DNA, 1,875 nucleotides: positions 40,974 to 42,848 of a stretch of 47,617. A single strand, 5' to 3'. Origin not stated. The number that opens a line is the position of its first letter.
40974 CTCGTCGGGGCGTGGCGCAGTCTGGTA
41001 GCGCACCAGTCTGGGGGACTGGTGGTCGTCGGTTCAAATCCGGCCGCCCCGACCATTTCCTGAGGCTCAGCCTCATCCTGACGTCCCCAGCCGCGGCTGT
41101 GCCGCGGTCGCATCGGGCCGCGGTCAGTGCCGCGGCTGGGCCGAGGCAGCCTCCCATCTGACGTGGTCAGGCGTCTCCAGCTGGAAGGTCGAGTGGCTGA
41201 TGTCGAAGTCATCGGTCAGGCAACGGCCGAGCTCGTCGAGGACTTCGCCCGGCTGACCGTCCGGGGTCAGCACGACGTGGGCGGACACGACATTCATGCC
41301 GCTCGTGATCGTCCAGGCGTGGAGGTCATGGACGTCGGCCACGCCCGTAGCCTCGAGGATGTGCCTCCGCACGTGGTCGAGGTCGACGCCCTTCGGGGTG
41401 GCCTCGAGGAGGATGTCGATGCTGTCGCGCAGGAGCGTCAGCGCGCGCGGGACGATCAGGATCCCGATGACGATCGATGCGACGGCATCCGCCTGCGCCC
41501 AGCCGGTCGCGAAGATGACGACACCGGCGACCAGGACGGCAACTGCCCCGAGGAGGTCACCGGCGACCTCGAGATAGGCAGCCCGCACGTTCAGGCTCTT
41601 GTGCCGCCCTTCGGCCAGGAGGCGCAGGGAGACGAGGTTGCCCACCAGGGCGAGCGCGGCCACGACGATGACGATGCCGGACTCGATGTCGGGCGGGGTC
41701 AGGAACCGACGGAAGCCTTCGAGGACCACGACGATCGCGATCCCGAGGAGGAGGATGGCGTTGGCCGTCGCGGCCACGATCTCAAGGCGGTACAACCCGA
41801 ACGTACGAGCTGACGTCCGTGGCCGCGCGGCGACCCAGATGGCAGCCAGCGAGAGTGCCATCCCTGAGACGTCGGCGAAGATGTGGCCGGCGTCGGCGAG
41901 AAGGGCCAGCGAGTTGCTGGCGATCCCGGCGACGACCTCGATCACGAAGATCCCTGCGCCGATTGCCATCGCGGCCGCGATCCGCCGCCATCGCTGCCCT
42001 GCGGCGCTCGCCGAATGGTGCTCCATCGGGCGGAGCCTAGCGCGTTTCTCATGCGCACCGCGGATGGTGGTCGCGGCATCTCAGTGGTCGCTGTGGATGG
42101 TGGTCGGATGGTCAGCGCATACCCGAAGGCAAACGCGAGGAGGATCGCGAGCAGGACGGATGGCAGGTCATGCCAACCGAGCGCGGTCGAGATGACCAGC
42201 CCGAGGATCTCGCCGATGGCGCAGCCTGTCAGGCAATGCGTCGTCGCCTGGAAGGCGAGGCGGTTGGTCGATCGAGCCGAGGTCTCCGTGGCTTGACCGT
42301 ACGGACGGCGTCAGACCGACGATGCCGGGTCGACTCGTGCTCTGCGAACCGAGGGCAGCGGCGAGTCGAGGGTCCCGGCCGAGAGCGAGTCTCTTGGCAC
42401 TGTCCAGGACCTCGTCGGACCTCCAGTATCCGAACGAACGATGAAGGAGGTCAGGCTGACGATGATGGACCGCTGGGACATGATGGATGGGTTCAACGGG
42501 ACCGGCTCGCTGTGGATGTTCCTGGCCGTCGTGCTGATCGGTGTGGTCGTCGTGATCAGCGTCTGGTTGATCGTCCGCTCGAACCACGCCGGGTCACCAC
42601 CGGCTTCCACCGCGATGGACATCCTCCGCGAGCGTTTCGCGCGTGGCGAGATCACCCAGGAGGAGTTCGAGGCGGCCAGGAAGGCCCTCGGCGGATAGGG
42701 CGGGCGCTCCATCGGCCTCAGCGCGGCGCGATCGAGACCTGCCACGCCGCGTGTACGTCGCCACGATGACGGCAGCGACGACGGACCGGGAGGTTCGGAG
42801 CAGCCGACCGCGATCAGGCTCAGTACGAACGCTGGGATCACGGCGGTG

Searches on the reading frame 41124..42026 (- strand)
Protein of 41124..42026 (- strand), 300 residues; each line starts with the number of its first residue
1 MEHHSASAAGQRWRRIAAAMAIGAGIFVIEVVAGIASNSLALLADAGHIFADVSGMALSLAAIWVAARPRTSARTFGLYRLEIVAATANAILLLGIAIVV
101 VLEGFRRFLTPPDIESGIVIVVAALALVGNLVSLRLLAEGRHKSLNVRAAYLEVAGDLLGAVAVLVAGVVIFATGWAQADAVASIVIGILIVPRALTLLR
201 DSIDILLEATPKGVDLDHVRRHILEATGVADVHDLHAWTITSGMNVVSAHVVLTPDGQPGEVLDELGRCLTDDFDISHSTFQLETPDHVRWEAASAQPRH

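Call 82: search_protein_families(library=pfam, proteins=[window:41124-42026:-], max_evalue=0.01)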
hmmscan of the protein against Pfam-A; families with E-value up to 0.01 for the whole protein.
window:41124-42026:- (300 aa): 2 families
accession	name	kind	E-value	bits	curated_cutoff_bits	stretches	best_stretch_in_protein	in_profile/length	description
PF01545.26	Cation_efflux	-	1.2e-39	136.6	26.6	1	18-207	3-198/198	Cation efflux family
PF16916.11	ZT_dimer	-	9e-10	38.9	26.7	1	211-284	1-76/78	Dimerisation domain of Zinc Transporter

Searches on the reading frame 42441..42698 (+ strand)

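Call 82: search_protein_families(library=pfam, proteins=[window:42441-42698:+], max_evalue=0.01)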
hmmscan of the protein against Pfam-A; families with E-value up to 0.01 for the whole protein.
window:42441-42698:+ (85 aa): 2 families
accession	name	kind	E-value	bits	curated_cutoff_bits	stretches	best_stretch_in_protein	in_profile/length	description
PF09851.14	SHOCT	-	1.9e-10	40.6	27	1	58-83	2-27/28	Short C-terminal domain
PF08044.16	DUF1707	-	0.0083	16.6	27.6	0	57-78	10-31/53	DUF1707 SHOCT-like domain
